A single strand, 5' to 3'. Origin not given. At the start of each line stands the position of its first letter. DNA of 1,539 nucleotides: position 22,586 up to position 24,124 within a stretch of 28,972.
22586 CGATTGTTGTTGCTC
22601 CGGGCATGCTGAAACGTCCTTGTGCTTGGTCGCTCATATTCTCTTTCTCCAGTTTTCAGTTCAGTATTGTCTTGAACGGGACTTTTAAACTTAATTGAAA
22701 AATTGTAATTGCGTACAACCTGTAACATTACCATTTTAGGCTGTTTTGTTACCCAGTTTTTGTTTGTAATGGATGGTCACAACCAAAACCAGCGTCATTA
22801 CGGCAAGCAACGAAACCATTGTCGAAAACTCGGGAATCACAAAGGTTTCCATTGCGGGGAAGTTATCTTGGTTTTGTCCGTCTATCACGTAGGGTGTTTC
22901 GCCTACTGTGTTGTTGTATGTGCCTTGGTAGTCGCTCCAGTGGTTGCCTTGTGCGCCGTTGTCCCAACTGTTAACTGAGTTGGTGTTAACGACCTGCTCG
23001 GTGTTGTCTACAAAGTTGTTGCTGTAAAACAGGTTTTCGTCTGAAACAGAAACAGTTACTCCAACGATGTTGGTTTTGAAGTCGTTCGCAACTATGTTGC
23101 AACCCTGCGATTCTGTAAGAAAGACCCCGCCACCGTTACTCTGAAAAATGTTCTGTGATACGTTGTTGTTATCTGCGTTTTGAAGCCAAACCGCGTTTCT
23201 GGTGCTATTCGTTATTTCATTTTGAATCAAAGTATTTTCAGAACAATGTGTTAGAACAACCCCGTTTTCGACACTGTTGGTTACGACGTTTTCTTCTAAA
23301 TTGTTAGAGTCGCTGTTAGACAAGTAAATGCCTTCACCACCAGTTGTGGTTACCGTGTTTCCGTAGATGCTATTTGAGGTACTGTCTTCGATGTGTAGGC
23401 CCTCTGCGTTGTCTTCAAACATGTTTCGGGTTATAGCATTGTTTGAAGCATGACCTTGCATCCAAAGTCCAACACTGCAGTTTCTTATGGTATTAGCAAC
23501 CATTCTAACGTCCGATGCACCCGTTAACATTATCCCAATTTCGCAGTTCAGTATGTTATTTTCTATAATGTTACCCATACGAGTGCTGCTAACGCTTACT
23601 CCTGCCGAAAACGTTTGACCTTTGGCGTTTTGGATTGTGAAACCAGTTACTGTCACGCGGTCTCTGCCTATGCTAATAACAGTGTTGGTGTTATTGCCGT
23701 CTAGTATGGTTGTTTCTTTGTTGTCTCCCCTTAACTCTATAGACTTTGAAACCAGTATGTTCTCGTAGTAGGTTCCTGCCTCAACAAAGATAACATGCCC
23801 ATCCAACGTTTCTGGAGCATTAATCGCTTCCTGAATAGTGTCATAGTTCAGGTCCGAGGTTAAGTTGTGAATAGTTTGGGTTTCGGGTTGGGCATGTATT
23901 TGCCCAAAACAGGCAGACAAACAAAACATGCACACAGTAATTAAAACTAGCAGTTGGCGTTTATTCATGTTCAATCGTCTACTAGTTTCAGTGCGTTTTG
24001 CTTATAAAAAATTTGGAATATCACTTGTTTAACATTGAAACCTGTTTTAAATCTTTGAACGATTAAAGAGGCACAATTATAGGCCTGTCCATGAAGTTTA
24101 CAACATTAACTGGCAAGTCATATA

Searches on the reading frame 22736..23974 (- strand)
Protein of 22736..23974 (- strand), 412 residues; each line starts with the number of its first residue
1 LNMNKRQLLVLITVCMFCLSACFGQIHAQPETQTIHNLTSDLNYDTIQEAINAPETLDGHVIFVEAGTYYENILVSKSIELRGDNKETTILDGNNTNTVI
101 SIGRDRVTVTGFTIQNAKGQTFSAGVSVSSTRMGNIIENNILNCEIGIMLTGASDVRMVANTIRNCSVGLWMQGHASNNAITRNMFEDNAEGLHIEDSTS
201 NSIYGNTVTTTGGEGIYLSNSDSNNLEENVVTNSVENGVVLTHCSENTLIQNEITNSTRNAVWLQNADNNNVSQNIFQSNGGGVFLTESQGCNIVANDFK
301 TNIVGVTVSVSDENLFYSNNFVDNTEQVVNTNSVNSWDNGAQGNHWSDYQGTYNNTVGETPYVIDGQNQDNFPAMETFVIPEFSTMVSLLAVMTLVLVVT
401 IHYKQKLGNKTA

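Call 16: search_protein_families(library=pfam, proteins=[window:22736-23974:-])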
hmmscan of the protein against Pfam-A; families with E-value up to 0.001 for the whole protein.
window:22736-23974:- (412 aa): 2 families
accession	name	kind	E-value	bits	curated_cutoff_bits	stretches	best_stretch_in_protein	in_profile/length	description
PF05048.19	NosD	-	2.1e-35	122.5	23.6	2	213-351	60-212/212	Periplasmic copper-binding protein (NosD)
PF13229.12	Beta_helix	-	1.4e-25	90.2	25.9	2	92-230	19-157/158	Right handed beta helix region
